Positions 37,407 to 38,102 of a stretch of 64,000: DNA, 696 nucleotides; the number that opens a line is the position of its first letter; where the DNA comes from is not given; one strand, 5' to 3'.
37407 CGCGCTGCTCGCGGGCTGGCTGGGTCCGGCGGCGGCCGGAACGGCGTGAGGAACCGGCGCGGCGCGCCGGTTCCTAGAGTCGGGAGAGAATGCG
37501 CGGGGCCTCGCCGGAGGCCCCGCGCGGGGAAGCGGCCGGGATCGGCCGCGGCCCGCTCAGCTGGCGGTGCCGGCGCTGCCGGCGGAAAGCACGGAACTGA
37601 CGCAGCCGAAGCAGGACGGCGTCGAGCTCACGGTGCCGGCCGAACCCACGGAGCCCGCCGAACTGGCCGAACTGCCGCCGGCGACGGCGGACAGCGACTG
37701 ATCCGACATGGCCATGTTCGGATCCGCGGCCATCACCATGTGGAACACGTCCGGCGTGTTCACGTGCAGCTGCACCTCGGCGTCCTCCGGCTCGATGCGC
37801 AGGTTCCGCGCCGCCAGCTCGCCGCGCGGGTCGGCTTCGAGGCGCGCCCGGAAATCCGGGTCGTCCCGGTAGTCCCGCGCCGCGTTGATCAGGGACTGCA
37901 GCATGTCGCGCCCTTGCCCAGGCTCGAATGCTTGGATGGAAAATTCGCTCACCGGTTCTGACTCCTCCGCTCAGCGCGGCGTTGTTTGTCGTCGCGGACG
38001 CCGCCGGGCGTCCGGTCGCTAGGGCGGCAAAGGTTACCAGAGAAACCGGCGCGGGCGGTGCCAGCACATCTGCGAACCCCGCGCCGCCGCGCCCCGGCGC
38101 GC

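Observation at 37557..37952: Orphan NHLP-leader RiPP precursor with a 50% Ser/Thr/Cys core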

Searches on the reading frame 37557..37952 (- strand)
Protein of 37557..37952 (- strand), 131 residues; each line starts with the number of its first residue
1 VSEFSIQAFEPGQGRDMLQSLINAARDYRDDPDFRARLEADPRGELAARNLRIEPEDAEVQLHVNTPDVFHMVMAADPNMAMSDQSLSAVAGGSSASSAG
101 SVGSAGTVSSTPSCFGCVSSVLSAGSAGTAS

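Call 3: search_protein_families(library=pfam, proteins=[window:37557-37952:-], max_evalue=10)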
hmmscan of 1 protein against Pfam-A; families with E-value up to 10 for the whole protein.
window:37557-37952:- (131 aa): 1 family
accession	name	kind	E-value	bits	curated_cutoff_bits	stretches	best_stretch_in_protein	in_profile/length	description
PF02979.21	NHase_alpha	-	0.064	13.1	27.2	1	30-80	113-162/184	Nitrile hydratase, alpha chain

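Call 4: search_protein_families(library=ncbifam, proteins=[window:37557-37952:-], max_evalue=10)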
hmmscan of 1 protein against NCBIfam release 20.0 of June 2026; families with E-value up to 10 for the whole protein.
window:37557-37952:- (131 aa): 8 families
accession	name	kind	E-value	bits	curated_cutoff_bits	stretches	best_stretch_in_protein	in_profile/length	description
TIGR03793.1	leader_NHLP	domain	1.9e-08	34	50.9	1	29-93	14-77/77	NHLP leader peptide family RiPP precursor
TIGR01323.1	nitrile_alph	equivalog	0.015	14.8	249.85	1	30-80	113-162/189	nitrile hydratase subunit alpha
NF038399.1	NH_RiPP_Os17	domain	0.072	13.2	40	1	31-57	13-39/63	Os1348 family NHLP clan protein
NF046113.1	BLP_Lacticasei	subfamily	0.074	13.1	40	1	81-97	11-27/46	bacteriocin-like peptide, LSEI_2386 family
TIGR03887.1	thiocyan_alph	equivalog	0.093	12.5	291.45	1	21-79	115-172/200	thiocyanate hydrolase subunit gamma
NF005806.0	PRK07666.1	equivalog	0.095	12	286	1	51-118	101-164/239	3-ketoacyl-ACP reductase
TIGR04509.1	mod_pep_NH_fam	subfamily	0.11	12.6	34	1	31-51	17-37/87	NHLP-related RiPP peptide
NF038175.1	IniB_NTERM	domain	0.66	10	40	1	31-52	12-33/49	IniB N-terminal domain-containing protein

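Call 5: find_homologous_proteins(query=window:37557-37952:-, max_evalue=0.001)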
Query window:37557-37952:- (131 aa): 51 proteins with E <= 0.001 among 268 candidates.
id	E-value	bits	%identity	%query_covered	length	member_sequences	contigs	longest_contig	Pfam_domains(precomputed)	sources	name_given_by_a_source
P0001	1.7e-73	263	96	100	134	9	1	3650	-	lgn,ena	-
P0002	8.6e-65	234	86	100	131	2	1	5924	-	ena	-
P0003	2.3e-58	214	77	99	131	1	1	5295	-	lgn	-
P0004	3.0e-57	210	77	85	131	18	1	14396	-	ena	-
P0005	5.4e-57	209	78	100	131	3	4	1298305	-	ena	-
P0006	1.1e-48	183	71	99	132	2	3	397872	-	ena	-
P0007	2.7e-47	178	68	99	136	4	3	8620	-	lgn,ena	-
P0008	6.7e-47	177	67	99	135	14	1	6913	-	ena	-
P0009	3.0e-45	171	65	99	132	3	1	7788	-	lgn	-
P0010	8.1e-44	167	63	85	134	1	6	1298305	-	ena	-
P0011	3.4e-42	162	66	84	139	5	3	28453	-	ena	-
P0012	3.5e-42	162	64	99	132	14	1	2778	-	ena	-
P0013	1.6e-41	159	62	99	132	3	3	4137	-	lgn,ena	-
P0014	6.2e-41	158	60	92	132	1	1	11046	PF02979.22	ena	-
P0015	3.4e-40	155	61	95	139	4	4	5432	-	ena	-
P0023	1.9e-31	127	53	84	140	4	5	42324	-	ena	-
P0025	7.8e-23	99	42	88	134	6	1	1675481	-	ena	-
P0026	9.6e-23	99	46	72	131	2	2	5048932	-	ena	-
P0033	9.7e-17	80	35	90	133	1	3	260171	-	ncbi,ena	-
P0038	8.3e-15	73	47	95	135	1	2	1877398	-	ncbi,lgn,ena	-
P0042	6.0e-13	67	46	98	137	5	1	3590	-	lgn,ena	-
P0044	4.1e-12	65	43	92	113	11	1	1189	-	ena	-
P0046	2.6e-11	62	41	85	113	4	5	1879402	-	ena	-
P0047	3.0e-11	62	42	100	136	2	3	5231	-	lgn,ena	-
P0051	1.1e-6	47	37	83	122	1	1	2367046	-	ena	-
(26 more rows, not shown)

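Call 8: find_encoding_contigs(protein=P0005, flank=10000, max_places=4)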
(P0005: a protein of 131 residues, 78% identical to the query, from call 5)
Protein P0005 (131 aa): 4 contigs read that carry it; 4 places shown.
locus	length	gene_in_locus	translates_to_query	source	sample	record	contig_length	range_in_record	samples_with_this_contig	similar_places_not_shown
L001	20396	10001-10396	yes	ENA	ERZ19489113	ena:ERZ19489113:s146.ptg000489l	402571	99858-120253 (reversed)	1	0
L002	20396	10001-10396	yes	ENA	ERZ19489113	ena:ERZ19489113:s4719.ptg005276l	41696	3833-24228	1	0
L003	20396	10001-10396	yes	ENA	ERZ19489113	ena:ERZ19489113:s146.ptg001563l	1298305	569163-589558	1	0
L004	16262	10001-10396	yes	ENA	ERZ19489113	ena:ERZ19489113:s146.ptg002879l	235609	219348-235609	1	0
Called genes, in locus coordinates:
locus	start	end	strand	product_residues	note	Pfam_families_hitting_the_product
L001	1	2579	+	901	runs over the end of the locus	PF02739:5_3_exonuc_N, PF01367:5_3_exonuc, PF01612:DNA_pol_A_exo1, PF00476:DNA_pol_A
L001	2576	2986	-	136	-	PF06262:Zincin_1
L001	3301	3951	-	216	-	PF13462:Thioredoxin_4 (weak), PF01323:DSBA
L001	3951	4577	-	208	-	PF13442:Cytochrome_CBB3 (weak), PF00034:Cytochrom_C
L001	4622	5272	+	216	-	PF02421:FeoB_N (weak), PF03193:RsgA_GTPase (faint), PF01926:MMR_HSR1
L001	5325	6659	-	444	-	PF10396:TrmE_N, PF12631:MnmE_helical, PF01926:MMR_HSR1, PF02421:FeoB_N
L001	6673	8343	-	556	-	PF14849:YidC_periplas, PF02096:60KD_IMP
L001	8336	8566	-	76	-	PF01809:YidD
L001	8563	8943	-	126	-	PF00825:Ribonuclease_P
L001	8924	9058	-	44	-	PF00468:Ribosomal_L34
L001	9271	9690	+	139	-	-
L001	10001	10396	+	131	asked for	-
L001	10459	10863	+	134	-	-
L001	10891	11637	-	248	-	PF00117:GATase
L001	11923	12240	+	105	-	PF00829:Ribosomal_L21p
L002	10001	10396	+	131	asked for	-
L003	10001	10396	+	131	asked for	-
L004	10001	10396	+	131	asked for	-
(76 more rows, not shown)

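Call 9: find_encoding_contigs(protein=P0010, flank=10000, max_places=4)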
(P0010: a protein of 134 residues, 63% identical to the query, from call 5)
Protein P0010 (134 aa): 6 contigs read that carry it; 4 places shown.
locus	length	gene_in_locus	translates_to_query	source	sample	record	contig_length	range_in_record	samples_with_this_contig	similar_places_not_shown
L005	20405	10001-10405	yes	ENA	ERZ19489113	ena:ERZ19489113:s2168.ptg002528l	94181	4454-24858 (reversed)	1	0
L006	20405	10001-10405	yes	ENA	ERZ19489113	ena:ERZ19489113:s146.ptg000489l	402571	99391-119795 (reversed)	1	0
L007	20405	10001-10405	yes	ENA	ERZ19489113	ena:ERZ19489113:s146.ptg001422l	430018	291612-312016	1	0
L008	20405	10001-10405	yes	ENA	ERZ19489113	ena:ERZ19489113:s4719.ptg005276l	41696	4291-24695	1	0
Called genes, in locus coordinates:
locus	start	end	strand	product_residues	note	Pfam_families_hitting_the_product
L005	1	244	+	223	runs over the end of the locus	PF02739:5_3_exonuc_N, PF01367:5_3_exonuc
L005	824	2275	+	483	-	PF00476:DNA_pol_A (weak)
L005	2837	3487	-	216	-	PF13462:Thioredoxin_4 (weak), PF01323:DSBA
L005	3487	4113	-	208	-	PF13442:Cytochrome_CBB3 (weak), PF00034:Cytochrom_C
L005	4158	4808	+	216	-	PF02421:FeoB_N (weak), PF03193:RsgA_GTPase (faint), PF01926:MMR_HSR1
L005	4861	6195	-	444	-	PF10396:TrmE_N, PF12631:MnmE_helical, PF01926:MMR_HSR1, PF02421:FeoB_N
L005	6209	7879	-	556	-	PF14849:YidC_periplas, PF02096:60KD_IMP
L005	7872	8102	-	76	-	PF01809:YidD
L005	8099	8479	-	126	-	PF00825:Ribonuclease_P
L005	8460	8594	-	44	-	PF00468:Ribosomal_L34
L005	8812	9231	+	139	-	-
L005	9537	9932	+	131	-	-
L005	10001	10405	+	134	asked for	-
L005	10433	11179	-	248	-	PF00117:GATase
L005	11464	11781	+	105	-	PF00829:Ribosomal_L21p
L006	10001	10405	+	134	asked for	-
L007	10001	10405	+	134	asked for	-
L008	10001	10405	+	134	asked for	-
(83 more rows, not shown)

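Call 10: find_encoding_contigs(protein=P0026, flank=10000, max_places=2)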
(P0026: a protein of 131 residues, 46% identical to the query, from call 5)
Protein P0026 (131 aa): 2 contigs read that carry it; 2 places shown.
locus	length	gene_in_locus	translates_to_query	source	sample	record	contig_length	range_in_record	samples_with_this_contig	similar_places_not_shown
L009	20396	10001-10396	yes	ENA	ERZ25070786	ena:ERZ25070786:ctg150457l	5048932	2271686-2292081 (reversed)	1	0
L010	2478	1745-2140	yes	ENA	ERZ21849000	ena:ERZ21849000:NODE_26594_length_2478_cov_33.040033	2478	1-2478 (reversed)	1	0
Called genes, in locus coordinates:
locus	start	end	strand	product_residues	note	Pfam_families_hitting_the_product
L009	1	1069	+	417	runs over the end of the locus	-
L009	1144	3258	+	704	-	PF03412:Peptidase_C39, PF00664:ABC_membrane, PF00005:ABC_tran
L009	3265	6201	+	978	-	PF00664:ABC_membrane, PF00005:ABC_tran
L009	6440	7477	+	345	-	PF01636:APH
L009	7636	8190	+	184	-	PF12760:Zn_ribbon_IS1595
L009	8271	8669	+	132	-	-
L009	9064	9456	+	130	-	-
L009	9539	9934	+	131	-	-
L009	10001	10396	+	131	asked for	-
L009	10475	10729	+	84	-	-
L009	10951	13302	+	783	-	PF21084:WHD_DUF4423_like (weak), PF02624:YcaO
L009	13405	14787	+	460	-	PF22767:ThcOx (faint), PF00881:Nitroreductase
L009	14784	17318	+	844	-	PF13575:DUF4135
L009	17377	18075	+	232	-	-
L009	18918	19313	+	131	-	-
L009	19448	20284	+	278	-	PF05721:PhyH (weak)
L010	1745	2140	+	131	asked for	-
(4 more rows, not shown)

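Call 11: find_encoding_contigs(protein=P0038, flank=10000, max_places=2)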
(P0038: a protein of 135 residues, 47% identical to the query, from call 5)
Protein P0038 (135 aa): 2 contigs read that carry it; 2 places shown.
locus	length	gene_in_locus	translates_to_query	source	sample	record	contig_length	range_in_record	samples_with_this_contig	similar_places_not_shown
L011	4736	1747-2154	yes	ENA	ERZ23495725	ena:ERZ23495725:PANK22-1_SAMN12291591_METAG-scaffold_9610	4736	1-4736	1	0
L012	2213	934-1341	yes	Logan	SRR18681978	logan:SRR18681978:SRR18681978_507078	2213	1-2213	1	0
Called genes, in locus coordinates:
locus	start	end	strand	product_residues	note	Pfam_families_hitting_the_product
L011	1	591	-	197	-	?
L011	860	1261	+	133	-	PF02979:NHase_alpha (weak)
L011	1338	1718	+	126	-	PF02979:NHase_alpha (weak)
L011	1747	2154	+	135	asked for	-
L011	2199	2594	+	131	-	-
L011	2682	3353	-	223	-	PF00834:Ribul_P_3_epim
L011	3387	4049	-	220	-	PF03167:UDG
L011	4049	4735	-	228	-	?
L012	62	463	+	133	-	-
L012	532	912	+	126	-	PF02979:NHase_alpha (weak)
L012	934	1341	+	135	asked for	-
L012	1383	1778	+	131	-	-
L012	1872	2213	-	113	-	?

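Call 12: find_encoding_contigs(protein=P0025, flank=10000, max_places=2)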
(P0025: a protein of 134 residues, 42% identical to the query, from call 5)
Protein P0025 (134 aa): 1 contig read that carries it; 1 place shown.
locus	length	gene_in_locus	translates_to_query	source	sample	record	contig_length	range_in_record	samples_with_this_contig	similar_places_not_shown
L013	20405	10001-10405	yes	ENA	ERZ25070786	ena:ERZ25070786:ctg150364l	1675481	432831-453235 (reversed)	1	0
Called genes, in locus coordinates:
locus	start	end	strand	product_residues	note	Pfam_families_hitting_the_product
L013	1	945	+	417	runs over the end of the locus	-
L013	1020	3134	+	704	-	PF03412:Peptidase_C39, PF00664:ABC_membrane, PF00005:ABC_tran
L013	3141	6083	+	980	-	PF00664:ABC_membrane, PF00005:ABC_tran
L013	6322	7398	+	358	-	PF01636:APH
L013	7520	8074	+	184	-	PF12760:Zn_ribbon_IS1595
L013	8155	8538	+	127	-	-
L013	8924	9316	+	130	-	-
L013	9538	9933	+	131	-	-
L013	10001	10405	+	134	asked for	-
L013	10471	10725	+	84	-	-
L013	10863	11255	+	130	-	-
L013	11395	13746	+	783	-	PF21084:WHD_DUF4423_like (weak), PF02624:YcaO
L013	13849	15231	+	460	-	PF22767:ThcOx (weak), PF00881:Nitroreductase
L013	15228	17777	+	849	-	PF13575:DUF4135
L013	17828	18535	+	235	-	-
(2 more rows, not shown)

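Call 16: search_protein_families(library=ncbifam, proteins=[L009:1144-3258:+, L009:3265-6201:+, L009:6440-7477:+, L009:10951-13302:+, L009:13405-14787:+, L009:14784-17318:+, L009:17377-18075:+, L009:19448-20284:+, L009:10001-10396:+, L009:10475-10729:+], max_evalue=0.001)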
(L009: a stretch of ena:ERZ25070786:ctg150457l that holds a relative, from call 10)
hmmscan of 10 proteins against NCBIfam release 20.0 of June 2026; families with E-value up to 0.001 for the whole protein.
L009:1144-3258:+ (704 aa): 188 families (the best 25 are shown)
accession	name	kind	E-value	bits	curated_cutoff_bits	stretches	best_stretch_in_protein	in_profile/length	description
TIGR03796.1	NHLM_micro_ABC1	equivalog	0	1020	853.3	1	1-701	8-709/710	NHLP family bacteriocin export ABC transporter peptidase/permease/ATPase subunit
TIGR01846.1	type_I_sec_HlyB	subfamily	4.9e-119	398.6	725.55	1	11-701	5-689/694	type I secretion system permease/ATPase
TIGR03797.1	NHLM_micro_ABC2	equivalog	2.5e-105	353.5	709.4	1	145-701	134-682/686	NHLP bacteriocin export ABC transporter permease/ATPase subunit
TIGR03375.1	type_I_sec_LssB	subfamily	1.6e-102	344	693.1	1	9-693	5-691/696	type I secretion system permease/ATPase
TIGR01193.1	bacteriocin_ABC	subfamily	1.1e-94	318.4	523.85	1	4-702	5-707/708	peptide cleavage/export ABC transporter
TIGR02203.1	MsbA_lipidA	equivalog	1.3e-88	297.9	602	1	141-700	8-565/572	lipid A export permease/ATP-binding protein MsbA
TIGR02204.1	MsbA_rel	hypoth_equivalog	1.5e-83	281.5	780.4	1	155-701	26-572/576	ABC transporter, permease/ATP-binding protein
NF052233.1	CphA_assoc_ABC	equivalog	3.7e-83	280.2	880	1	159-701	196-740/766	cyanophycin metabolism-associated ABC transporter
TIGR00958.1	3a01208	subfamily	1.2e-81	275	874.6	1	138-701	152-711/711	antigen peptide transporter 2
NF010178.0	PRK13657.1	equivalog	2.7e-78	263.9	733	1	148-702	20-568/588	glucan ABC transporter ATP-binding protein/ permease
NF045513.1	HepA_fam_ABC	equivalog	5.9e-75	252.9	725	1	196-695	104-600/610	heterocyst formation ABC transporter subunit HepA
TIGR01842.1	type_I_sec_PrtD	subfamily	2e-70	237.9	510.15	1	149-692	8-542/544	type I secretion system permease/ATPase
NF008381.0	PRK11176.1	equivalog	8.8e-70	235.7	867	1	171-700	49-575/582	lipid A ABC transporter ATP-binding protein/permease MsbA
TIGR02868.1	CydC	equivalog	8.1e-60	202.9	329.05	1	253-664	124-530/530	thiol reductant ABC exporter subunit CydC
TIGR02857.1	CydD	equivalog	3.4e-59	201.2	435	1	160-676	16-529/529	thiol reductant ABC exporter subunit CydD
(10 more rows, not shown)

L009:3265-6201:+ (978 aa): 185 families (the best 25 are shown)
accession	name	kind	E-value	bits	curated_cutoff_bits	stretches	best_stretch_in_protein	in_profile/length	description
TIGR03797.1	NHLM_micro_ABC2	equivalog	1.2e-257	856.8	709.4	1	289-977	2-686/686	NHLP bacteriocin export ABC transporter permease/ATPase subunit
TIGR01846.1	type_I_sec_HlyB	subfamily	6.9e-100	335.3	725.55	1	423-977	139-693/694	type I secretion system permease/ATPase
TIGR03796.1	NHLM_micro_ABC1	equivalog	2.2e-95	320.4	853.3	1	409-973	140-709/710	NHLP family bacteriocin export ABC transporter peptidase/permease/ATPase subunit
TIGR02203.1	MsbA_lipidA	equivalog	5e-91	305.9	602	1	473-975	65-568/572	lipid A export permease/ATP-binding protein MsbA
TIGR03375.1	type_I_sec_LssB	subfamily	7.9e-83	278.9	693.1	1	416-964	142-690/696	type I secretion system permease/ATPase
TIGR02204.1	MsbA_rel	hypoth_equivalog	8.6e-80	269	780.4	1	464-976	59-575/576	ABC transporter, permease/ATP-binding protein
TIGR00958.1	3a01208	subfamily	2.6e-79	267.3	874.6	1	414-972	152-710/711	antigen peptide transporter 2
NF045513.1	HepA_fam_ABC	equivalog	5.3e-76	256.3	725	1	476-969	108-602/610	heterocyst formation ABC transporter subunit HepA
NF010178.0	PRK13657.1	equivalog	2e-68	231.3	733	1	425-977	21-571/588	glucan ABC transporter ATP-binding protein/ permease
NF008381.0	PRK11176.1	equivalog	2.1e-68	231.1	867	1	478-976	80-579/582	lipid A ABC transporter ATP-binding protein/permease MsbA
NF052233.1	CphA_assoc_ABC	equivalog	3.3e-62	210.9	880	1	428-976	189-743/766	cyanophycin metabolism-associated ABC transporter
TIGR01193.1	bacteriocin_ABC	subfamily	8e-62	209.7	523.85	1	428-973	161-706/708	peptide cleavage/export ABC transporter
TIGR01842.1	type_I_sec_PrtD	subfamily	1e-60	205.8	510.15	1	424-963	7-541/544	type I secretion system permease/ATPase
NF008056.1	PRK10790.1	equivalog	3.7e-59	200.7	746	1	424-974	24-573/584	SmdB family multidrug efflux ABC transporter permease/ATP-binding protein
TIGR02857.1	CydD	equivalog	4.5e-58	197.5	435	1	425-948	5-529/529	thiol reductant ABC exporter subunit CydD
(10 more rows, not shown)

L009:6440-7477:+ (345 aa): 11 families
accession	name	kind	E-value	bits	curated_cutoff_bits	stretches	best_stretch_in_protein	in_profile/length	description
NF033068.1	APH_3p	equivalog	8.4e-13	48.4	205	1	82-303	36-249/255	APH(3') family aminoglycoside O-phosphotransferase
NF003558.0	PRK05231.1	equivalog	7.1e-07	28.5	271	1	112-261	78-228/322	homoserine kinase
NF000255.1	macrolide_MphF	exception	1.8e-05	24.3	650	1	152-262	122-234/299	Mph(F) family macrolide 2'-phosphotransferase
NF032898.2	APH_3p_II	exception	5.6e-05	22.6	360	1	107-303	60-250/256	APH(3')-II family aminoglycoside O-phosphotransferase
NF000240.1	macrolide_MphC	exception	6.1e-05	22.6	550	1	217-258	189-231/299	Mph(C) family macrolide 2'-phosphotransferase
NF038057.1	macrolide_MphL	exception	7.5e-05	22.1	612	1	217-264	188-236/298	macrolide 2'-phosphotransferase MphL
NF046102.1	CellCycRegCcrZ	equivalog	0.00013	21.4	400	1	218-264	151-195/260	cell cycle regulator CcrZ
TIGR02721.1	ycfN_thiK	equivalog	0.00019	20.7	299.45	1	132-264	65-189/256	thiamine kinase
NF033059.2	APH_3p_I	exception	0.00023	20.7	400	1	217-259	185-227/267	APH(3')-I family aminoglycoside O-phosphotransferase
NF000254.1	macrolide_MphA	exception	0.00071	19.1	550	0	217-268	191-243/293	Mph(A) family macrolide 2'-phosphotransferase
NF032897.1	APH_3p_V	exception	0.00076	18.9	450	0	221-287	179-247/264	APH(3')-V family aminoglycoside O-phosphotransferase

L009:10951-13302:+ (783 aa): 6 families
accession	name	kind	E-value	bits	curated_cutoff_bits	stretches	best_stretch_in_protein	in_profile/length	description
TIGR03604.1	TOMM_cyclo_SagD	subfamily_domain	8.9e-77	258.5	219.25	1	411-779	1-372/377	thiazole/oxazole-forming peptide maturase, SagD family component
TIGR03882.1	cyclo_dehyd_2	equivalog_domain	1.8e-38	132.3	36.9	1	200-368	1-164/164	TOMM precursor leader peptide-binding protein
TIGR03266.1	methan_mark_1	equivalog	7.9e-37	127.1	365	1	410-748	56-365/376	YcaO-related McrA-glycine thioamidation protein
TIGR00702.1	TIGR00702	domain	4.8e-28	98.3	75.65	1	409-746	51-365/377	YcaO-type kinase domain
NF040716.1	YcaO_for_S12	equivalog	1.4e-06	27.1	700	1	406-571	52-216/571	30S ribosomal protein S12 methylthiotransferase accessory factor YcaO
TIGR03549.1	TIGR03549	equivalog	0.00027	19.3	900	1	409-572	203-365/723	OsmC domain/YcaO domain-containing protein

L009:13405-14787:+ (460 aa): 2 families
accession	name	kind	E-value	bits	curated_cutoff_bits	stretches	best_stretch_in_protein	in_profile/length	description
TIGR03605.1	antibiot_sagB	domain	1.6e-47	161.2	78.4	1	276-454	2-172/173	SagB family peptide dehydrogenase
TIGR04511.1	SagB_rel_DH_2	exception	1.8e-32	112.8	240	1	241-448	163-361/380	putative peptide maturation dehydrogenase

L009:14784-17318:+ (844 aa): 1 family
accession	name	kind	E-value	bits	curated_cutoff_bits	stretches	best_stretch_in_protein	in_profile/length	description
TIGR03897.1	lanti_2_LanM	subfamily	1.1e-65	221.9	304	1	160-748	92-700/932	type 2 lanthipeptide synthetase LanM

L009:17377-18075:+ (232 aa): 0 families

L009:19448-20284:+ (278 aa): 0 families

L009:10001-10396:+ (131 aa): 1 family
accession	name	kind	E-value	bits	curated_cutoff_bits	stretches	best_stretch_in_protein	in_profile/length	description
TIGR03793.1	leader_NHLP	domain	1.2e-10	41.1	50.9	1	44-93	28-77/77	NHLP leader peptide family RiPP precursor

L009:10475-10729:+ (84 aa): 2 families
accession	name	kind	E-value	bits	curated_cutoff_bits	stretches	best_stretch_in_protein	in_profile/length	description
TIGR03793.1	leader_NHLP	domain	2.3e-09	37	50.9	1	24-81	3-60/77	NHLP leader peptide family RiPP precursor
TIGR01323.1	nitrile_alph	equivalog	0.00011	21.8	249.85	1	25-78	39-92/189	nitrile hydratase subunit alpha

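Call 17: search_protein_families(library=pfam, proteins=[L009:2-1069:+, L009:6440-7477:+, L009:10951-13302:+, L009:13405-14787:+, L009:14784-17318:+, L009:17377-18075:+, L009:19448-20284:+], max_evalue=0.01)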
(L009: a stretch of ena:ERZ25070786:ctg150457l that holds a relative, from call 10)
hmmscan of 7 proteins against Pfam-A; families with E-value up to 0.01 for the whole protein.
L009:2-1069:+ (355 aa): 3 families
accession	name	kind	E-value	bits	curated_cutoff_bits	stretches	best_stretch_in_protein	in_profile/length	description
PF13437.12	HlyD_3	-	8.6e-10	39.8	22.2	1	189-268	2-78/106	HlyD family secretion protein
PF16576.10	HlyD_D23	-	2.4e-06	27.4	30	1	134-255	59-176/214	Barrel-sandwich domain of CusB or HlyD membrane-fusion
PF00364.28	Biotin_lipoyl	-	0.0049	17.1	22.1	0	189-217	45-73/73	Biotin-requiring enzyme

L009:6440-7477:+ (345 aa): 1 family
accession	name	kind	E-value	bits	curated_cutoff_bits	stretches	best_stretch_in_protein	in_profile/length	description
PF01636.29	APH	-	4.6e-31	108.8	23.2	1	60-292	6-231/239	Phosphotransferase enzyme family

L009:10951-13302:+ (783 aa): 2 families
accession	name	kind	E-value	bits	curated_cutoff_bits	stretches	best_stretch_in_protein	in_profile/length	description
PF02624.21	YcaO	-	1.9e-99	333.5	25.7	1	410-746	1-325/325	YcaO cyclodehydratase, ATP-ad Mg2+-binding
PF21084.3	DUF4423_like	-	9.7e-07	29.5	24.1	1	39-111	2-74/76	Winged Helix-turn-helix domain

L009:13405-14787:+ (460 aa): 2 families
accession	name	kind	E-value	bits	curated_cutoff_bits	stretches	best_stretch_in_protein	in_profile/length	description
PF00881.29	Nitroreductase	-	6.3e-16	59.4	23.5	1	260-448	2-160/167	Nitroreductase family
PF22767.2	ThcOx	-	5.1e-11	43.9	27.7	2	190-213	86-109/110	Cyanobactin oxidase ThcOx,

L009:14784-17318:+ (844 aa): 1 family
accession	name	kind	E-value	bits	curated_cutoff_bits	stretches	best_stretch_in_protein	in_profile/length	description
PF13575.12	DUF4135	-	8.9e-58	196.7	29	1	162-528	2-377/378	Domain of unknown function (DUF4135)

L009:17377-18075:+ (232 aa): 0 families

L009:19448-20284:+ (278 aa): 1 family
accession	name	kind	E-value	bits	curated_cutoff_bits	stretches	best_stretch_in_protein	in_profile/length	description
PF05721.19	PhyH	-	2.3e-07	31.8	22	1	11-228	3-200/213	Phytanoyl-CoA dioxygenase (PhyH)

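Call 19: find_homologous_proteins(query=L009:10951-13302:+, max_evalue=1e-10)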
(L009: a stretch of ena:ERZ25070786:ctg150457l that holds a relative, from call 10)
Query L009:10951-13302:+ (783 aa): 1348 proteins with E <= 1e-10 among 8000 candidates; the best 120 are listed.
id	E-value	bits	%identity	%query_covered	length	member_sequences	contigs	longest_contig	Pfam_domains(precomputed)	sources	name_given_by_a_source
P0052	0.0e+0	1740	95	100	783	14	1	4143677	PF21084.3,PF02624.22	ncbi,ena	-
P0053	0.0e+0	1420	78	99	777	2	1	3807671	PF02624.22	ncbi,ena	-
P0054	0.0e+0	1277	73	97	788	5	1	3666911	PF21084.3,PF02624.22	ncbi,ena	-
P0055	0.0e+0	1268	70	98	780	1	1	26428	PF02624.22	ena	-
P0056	0.0e+0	1263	71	98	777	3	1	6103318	PF21084.3,PF02624.22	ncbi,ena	-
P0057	0.0e+0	1257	69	100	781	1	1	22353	PF02624.22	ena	-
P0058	0.0e+0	1249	71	98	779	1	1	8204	PF21084.3,PF02624.22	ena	-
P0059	0.0e+0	1247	71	97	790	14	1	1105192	PF21084.3,PF02624.22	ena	-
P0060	0.0e+0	1245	70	98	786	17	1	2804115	PF02624.22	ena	-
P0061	0.0e+0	1240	69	98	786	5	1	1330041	PF21084.3,PF02624.22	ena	-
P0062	0.0e+0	1240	70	98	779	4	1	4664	PF21084.3,PF02624.22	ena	-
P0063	0.0e+0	1235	70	98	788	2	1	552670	PF21084.3,PF02624.22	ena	-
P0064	0.0e+0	1231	69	98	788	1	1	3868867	PF02624.22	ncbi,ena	-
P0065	0.0e+0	1231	70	98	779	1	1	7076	PF21084.3,PF02624.22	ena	-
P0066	0.0e+0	1230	70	98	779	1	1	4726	PF21084.3,PF02624.22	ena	-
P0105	0.0e+0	1142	65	96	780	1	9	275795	PF21084.3,PF02624.22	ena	-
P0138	0.0e+0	1074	63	97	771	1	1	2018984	PF21084.3,PF02624.22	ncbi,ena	-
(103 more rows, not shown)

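Call 21: find_related_loci(query=A2, collection=genome_contigs, flank=10000)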
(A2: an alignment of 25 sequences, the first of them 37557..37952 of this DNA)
Query A2 (131 aa) in genome_contigs; peptide patterns used: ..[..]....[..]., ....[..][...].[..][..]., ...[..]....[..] (x = any residue, [..] = any of these).
476 stretches matched a pattern; 3 encode a relative of the query (tblastn E <= 1e-3); 3 distinct loci.
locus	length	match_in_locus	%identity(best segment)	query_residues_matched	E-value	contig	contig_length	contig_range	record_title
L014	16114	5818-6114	48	26-126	8e-25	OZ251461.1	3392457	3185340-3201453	MAG: Alphaproteobacteria bacterium isolate 0a54264b-14c4-4083-851b-1bee40580e2c genome assembly, chromosome: 1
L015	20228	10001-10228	37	8-93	4e-7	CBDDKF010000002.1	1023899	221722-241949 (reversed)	MAG: Ilumatobacteraceae bacterium isolate ee343e59-867e-4763-8468-b2690ad66cb9 genome assembly, contig: contig_2, whole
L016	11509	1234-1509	31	9-95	5e-7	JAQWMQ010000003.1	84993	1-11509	MAG: Phycisphaerales bacterium isolate cluster2_bin.156 k141_327735, whole genome shotgun sequence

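Call 34: find_encoding_contigs(protein=P0006, flank=10000, max_places=2)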
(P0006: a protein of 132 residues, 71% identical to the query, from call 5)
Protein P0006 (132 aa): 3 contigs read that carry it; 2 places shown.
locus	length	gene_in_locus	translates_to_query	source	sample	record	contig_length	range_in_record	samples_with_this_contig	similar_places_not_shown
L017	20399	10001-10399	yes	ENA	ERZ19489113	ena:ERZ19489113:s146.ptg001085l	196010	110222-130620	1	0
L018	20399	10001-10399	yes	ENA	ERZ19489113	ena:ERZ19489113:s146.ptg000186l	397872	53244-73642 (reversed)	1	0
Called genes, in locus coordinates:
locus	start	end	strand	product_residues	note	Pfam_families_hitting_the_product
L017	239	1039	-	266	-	PF07072:ZapD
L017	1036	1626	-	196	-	PF01121:CoaE, PF13671:AAA_33 (weak)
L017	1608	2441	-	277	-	PF06750:A24_N_bact, PF01478:Peptidase_A24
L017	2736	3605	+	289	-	-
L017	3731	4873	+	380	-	PF07995:GSDH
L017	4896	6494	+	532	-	PF00795:CN_hydrolase, PF02540:NAD_synthase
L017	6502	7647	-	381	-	PF13512:TPR_18, PF13525:YfiO, PF13432:TPR_16 (weak)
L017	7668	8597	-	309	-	PF13020:NOV_C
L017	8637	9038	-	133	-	PF01850:PIN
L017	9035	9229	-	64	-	PF09957:VapB_antitoxin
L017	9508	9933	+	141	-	-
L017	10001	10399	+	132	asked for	-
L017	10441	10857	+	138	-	-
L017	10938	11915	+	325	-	PF01479:S4 (weak), PF00849:PseudoU_synth_2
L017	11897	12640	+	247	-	PF02578:Cu-oxidase_4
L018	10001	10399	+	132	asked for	-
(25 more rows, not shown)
